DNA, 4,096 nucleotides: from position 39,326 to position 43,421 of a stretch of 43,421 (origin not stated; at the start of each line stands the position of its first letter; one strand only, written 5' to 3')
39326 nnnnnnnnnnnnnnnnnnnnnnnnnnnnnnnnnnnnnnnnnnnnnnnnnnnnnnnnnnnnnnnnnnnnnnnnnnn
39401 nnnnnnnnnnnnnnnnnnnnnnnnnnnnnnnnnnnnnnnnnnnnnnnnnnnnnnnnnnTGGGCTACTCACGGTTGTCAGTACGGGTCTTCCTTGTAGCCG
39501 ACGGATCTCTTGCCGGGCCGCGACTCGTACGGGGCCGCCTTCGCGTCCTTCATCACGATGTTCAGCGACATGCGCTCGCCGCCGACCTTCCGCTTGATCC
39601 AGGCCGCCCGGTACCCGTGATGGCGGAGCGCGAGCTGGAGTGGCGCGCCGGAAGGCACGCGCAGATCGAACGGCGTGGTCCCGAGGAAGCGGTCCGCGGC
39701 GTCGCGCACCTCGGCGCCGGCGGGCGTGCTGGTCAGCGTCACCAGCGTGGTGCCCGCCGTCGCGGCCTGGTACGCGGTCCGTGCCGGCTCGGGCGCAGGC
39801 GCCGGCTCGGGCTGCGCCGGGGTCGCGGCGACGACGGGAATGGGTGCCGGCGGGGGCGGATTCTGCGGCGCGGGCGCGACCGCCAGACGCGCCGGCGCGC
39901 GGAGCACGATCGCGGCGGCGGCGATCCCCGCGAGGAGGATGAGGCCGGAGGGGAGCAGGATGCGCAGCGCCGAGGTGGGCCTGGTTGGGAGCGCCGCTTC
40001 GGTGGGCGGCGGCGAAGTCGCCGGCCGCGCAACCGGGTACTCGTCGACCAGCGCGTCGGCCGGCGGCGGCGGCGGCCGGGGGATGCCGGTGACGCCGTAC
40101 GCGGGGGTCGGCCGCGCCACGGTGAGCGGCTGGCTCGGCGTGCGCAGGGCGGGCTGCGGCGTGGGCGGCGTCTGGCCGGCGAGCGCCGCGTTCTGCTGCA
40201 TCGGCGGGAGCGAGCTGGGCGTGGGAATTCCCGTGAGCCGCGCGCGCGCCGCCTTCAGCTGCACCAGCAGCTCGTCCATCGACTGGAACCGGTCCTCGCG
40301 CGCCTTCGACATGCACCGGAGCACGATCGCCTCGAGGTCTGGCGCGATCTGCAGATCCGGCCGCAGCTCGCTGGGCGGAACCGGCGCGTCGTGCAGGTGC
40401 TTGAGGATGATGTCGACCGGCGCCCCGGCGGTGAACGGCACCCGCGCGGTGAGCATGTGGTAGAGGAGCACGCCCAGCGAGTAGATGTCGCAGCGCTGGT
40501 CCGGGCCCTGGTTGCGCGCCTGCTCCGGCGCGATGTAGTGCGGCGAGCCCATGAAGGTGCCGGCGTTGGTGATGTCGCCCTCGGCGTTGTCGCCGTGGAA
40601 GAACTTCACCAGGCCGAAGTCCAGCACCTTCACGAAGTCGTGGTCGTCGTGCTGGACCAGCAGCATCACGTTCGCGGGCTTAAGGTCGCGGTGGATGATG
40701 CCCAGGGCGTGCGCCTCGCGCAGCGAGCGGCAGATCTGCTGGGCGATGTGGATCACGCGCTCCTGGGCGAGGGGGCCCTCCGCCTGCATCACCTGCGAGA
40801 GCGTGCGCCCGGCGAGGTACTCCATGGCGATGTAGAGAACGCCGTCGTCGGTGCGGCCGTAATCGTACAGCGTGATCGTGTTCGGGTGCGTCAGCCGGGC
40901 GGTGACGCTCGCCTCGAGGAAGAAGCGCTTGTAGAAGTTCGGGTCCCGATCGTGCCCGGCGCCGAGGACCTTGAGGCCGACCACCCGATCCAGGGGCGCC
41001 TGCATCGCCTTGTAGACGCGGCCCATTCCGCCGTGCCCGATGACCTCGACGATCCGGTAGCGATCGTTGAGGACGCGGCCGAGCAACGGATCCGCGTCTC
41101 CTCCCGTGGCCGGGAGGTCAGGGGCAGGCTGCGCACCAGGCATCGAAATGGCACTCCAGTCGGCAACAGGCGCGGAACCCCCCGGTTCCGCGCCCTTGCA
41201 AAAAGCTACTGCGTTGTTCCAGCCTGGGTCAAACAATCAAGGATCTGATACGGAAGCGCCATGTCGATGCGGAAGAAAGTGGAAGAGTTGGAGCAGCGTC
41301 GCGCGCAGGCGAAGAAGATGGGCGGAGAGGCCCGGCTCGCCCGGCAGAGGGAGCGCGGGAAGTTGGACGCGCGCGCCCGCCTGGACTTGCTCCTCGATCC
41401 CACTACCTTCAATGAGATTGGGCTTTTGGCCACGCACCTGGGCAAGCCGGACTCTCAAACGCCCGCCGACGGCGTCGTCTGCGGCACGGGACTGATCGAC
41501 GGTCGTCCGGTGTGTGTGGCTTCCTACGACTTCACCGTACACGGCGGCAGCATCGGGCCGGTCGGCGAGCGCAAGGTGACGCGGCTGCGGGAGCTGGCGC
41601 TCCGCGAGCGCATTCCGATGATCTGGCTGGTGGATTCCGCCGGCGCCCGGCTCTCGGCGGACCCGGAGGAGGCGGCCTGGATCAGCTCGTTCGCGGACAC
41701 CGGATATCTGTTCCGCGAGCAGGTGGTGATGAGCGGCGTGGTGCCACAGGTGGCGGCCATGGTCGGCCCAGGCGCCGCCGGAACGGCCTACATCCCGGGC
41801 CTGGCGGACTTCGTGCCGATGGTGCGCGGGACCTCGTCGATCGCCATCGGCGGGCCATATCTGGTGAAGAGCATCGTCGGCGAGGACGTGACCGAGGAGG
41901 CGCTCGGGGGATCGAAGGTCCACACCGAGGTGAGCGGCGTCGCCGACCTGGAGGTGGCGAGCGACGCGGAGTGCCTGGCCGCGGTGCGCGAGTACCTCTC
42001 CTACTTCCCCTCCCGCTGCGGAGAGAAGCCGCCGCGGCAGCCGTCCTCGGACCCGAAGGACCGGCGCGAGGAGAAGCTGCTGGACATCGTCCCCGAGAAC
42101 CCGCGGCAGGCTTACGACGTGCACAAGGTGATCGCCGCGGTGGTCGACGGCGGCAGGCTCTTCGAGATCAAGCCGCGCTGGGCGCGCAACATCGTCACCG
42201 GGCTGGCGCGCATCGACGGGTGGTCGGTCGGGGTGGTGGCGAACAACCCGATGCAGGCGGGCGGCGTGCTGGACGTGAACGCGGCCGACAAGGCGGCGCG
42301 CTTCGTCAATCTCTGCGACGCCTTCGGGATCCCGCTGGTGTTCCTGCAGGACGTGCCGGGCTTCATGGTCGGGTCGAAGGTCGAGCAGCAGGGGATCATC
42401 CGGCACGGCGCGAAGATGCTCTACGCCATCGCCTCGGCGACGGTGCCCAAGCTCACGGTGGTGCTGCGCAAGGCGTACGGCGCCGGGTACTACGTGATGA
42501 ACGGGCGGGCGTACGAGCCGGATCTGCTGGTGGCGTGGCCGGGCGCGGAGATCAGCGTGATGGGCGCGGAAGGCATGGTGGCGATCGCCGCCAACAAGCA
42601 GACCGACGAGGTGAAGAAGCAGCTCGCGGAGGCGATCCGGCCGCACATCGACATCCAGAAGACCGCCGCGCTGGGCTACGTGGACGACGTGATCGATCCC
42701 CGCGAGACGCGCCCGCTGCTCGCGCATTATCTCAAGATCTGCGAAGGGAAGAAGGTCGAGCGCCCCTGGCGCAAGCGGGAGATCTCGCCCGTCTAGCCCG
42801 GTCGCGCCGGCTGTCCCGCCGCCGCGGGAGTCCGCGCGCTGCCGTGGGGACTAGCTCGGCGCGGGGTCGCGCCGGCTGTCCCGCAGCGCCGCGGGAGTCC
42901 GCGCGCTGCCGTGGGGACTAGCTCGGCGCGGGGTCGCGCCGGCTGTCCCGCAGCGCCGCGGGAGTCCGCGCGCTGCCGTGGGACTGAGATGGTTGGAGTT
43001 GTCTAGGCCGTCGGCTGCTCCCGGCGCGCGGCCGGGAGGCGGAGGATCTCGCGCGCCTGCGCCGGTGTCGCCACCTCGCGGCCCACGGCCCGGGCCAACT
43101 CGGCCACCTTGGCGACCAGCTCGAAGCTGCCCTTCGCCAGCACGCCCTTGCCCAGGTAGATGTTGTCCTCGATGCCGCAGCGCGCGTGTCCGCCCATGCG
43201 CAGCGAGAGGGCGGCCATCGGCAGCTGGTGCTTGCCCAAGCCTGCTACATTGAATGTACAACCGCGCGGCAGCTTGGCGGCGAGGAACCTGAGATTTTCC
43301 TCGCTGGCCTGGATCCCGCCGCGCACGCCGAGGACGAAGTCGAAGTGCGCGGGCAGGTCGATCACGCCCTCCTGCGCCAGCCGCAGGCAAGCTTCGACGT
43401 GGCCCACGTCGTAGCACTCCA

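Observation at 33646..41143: Translationally coupled operon: PEGA-ectodomain Hanks kinase, TPR-extended TonB-dependent receptor and giant repeat lipoprotein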

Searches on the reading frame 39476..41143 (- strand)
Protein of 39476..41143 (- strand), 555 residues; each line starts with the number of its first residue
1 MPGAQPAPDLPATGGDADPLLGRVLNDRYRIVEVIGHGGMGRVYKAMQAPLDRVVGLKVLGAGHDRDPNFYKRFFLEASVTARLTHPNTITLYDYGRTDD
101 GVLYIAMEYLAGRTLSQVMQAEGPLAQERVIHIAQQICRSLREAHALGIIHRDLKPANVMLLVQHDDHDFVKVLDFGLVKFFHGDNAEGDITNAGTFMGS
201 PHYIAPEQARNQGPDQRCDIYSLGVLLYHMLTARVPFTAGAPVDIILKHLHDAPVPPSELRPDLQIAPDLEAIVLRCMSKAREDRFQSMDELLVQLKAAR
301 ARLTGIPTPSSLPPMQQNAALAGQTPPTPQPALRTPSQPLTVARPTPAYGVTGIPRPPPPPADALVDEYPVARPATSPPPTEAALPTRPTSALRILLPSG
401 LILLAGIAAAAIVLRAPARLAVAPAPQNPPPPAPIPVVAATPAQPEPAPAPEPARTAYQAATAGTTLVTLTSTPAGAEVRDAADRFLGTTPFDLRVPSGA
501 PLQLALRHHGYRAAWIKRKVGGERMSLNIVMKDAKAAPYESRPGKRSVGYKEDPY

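Call 7: search_protein_families(library=pfam, proteins=[window:39476-41143:-], max_evalue=0.01)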
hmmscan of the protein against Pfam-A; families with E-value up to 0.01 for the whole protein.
window:39476-41143:- (555 aa): 4 families
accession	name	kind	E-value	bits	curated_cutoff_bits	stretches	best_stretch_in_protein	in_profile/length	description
PF00069.31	Pkinase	-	3.3e-47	161.5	31.7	1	29-287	1-253/263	Protein kinase domain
PF07714.23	PK_Tyr_Ser-Thr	-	1.5e-27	97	23.1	1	31-287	3-250/258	Protein tyrosine and serine/threonine kinase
PF06293.20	Kdo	-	0.0035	17.2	21.3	1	114-176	104-166/207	Lipopolysaccharide kinase (Kdo/WaaP) family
PF01636.29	APH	-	0.0045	17.2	23.2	1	120-179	140-197/239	Phosphotransferase enzyme family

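Call 8: search_protein_families(library=ncbifam, proteins=[window:39476-41143:-], max_evalue=0.01)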
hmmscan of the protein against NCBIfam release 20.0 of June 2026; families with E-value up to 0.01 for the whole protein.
window:39476-41143:- (555 aa): 19 families
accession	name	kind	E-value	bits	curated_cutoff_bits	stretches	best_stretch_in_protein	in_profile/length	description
NF033483.0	PknB_PASTA_kin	equivalog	6.9e-97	325.8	450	1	22-302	2-271/563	Stk1 family PASTA domain-containing Ser/Thr kinase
NF052427.1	StpK7MSMEG_1200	equivalog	6.9e-55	186.6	900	1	28-299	8-268/601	serine/threonine protein kinase StpK7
TIGR03903.1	TOMM_kin_cyc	equivalog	5e-47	160.4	705.75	1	55-299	6-247/1267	TOMM system kinase/cyclase fusion protein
NF009651.0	PRK13184.1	equivalog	1.7e-41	142.2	839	1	27-297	2-288/932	serine/threonine-protein kinase PknD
NF047741.1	antiphage_MADS6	equivalog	5.1e-41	140.9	460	2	124-302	295-463/612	methylation-associated defense system protein kinase MAD6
NF038150.1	lanthi_synth_IV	equivalog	2.5e-25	88.9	650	1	23-310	185-467/851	class IV lanthionine synthetase LanL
NF053615.1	SerThrKinAfsKStmc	equivalog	8.4e-24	84.2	1300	1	31-286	17-255/809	protein serine/threonine kinase AfsK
NF033442.0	BREX_PglW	equivalog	6.4e-23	80.5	990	2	20-181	505-662/1391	BREX system serine/threonine kinase PglW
NF038151.1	lanthi_synth_III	equivalog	6.4e-10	38.1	575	1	28-235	221-427/833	class III lanthionine synthetase LanKC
NF058632.1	SerThrKinPrkT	equivalog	1.2e-08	34.4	280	1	21-162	15-151/322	serine/threonine protein kinase PrkT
TIGR03724.2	arch_bud32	equivalog_domain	1.4e-07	31.2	125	1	104-183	69-135/193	KEOPS complex kinase/ATPase Bud32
NF043056.1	T4SS_LegK1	equivalog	3e-07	29.4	550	1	104-227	155-280/516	Dot/Icm T4SS effector kinase LegK1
NF011463.0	PRK14879.1-4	equivalog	2.3e-06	27.2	188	1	105-183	95-164/237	Kae1-associated kinase Bud32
NF011464.0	PRK14879.1-7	equivalog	8.1e-06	25.7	246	1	103-203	81-174/221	Kae1-associated kinase Bud32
NF011460.0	PRK14879.1-1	equivalog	2.9e-05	23.3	199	1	104-188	87-164/232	Kae1-associated kinase Bud32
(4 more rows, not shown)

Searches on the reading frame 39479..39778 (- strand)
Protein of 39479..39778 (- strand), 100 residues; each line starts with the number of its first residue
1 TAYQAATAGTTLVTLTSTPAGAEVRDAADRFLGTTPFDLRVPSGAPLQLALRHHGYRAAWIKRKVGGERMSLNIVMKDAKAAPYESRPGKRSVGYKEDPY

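Call 11: search_protein_families(library=pfam, proteins=[window:39479-39778:-], max_evalue=10)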
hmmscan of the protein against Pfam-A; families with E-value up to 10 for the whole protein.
seq(100 aa): 1 family
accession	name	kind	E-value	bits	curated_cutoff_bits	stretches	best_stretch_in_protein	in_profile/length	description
PF08308.17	PEGA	-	0.023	15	20.8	1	12-75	3-66/71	PEGA domain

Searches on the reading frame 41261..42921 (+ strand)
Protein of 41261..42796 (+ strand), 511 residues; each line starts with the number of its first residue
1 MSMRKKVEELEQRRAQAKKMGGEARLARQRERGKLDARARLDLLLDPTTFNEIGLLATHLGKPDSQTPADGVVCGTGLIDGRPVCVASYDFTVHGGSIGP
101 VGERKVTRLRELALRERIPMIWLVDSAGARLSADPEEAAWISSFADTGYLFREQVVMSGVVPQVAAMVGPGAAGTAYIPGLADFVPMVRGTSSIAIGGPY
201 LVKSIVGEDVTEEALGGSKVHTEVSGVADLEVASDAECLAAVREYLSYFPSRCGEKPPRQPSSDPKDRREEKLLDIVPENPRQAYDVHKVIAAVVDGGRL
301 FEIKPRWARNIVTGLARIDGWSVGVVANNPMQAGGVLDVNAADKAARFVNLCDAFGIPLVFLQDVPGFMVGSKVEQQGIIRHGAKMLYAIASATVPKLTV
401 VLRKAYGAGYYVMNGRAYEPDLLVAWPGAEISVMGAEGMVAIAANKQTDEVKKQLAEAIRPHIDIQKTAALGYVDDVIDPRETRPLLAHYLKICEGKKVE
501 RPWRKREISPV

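Call 8: search_protein_families(library=ncbifam, proteins=[window:41261-42796:+, window:41512-42921:+], max_evalue=0.01)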
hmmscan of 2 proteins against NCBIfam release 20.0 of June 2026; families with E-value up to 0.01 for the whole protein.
window:41261-42796:+ (511 aa): 9 families
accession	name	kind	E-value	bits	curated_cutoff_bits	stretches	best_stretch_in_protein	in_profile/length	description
TIGR01117.1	mmdA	subfamily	1.6e-151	505.6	998.8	1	5-506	1-507/512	methylmalonyl-CoA decarboxylase subunit alpha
NF041504.1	AccA_sub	subfamily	3.9e-17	62.5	300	2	71-211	40-182/257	carboxyltransferase subunit alpha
NF005530.0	PRK07189.1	equivalog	7.1e-13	48.3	228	1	34-207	15-194/303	biotin-independent malonate decarboxylase subunit beta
TIGR03133.1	malonate_beta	equivalog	3.7e-12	46.1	278.15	1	35-207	6-184/274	biotin-independent malonate decarboxylase subunit beta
TIGR00513.1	accA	equivalog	2.4e-11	43.6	319.3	2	71-190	97-219/321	acetyl-CoA carboxylase carboxyl transferase subunit alpha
TIGR00515.1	accD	equivalog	3.8e-11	42.9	317.45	1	69-132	107-170/285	acetyl-CoA carboxylase, carboxyltransferase subunit beta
NF004344.0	PRK05724.1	equivalog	6.7e-11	42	357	2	96-205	130-233/319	acetyl-CoA carboxylase carboxyltransferase subunit alpha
TIGR03134.1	malonate_gamma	equivalog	7.6e-06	25.6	237.15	1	289-483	4-208/258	biotin-independent malonate decarboxylase subunit gamma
NF008971.0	PRK12319.1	equivalog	0.0008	19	406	0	91-209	72-184/256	acetyl-CoA carboxylase carboxyl transferase subunit alpha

window:41512-42921:+ (469 aa): 0 families

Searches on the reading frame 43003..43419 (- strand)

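Call 59: search_protein_families(library=pfam, proteins=[window:43003-43419:-], max_evalue=0.001)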
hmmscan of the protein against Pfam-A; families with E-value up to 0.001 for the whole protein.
window:43003-43419:- (138 aa): 1 family
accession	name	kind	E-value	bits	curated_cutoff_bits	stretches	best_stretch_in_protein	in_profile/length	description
PF05853.18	BKACE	-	7.6e-45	153.8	24.8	1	1-128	145-274/274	beta-keto acid cleavage enzyme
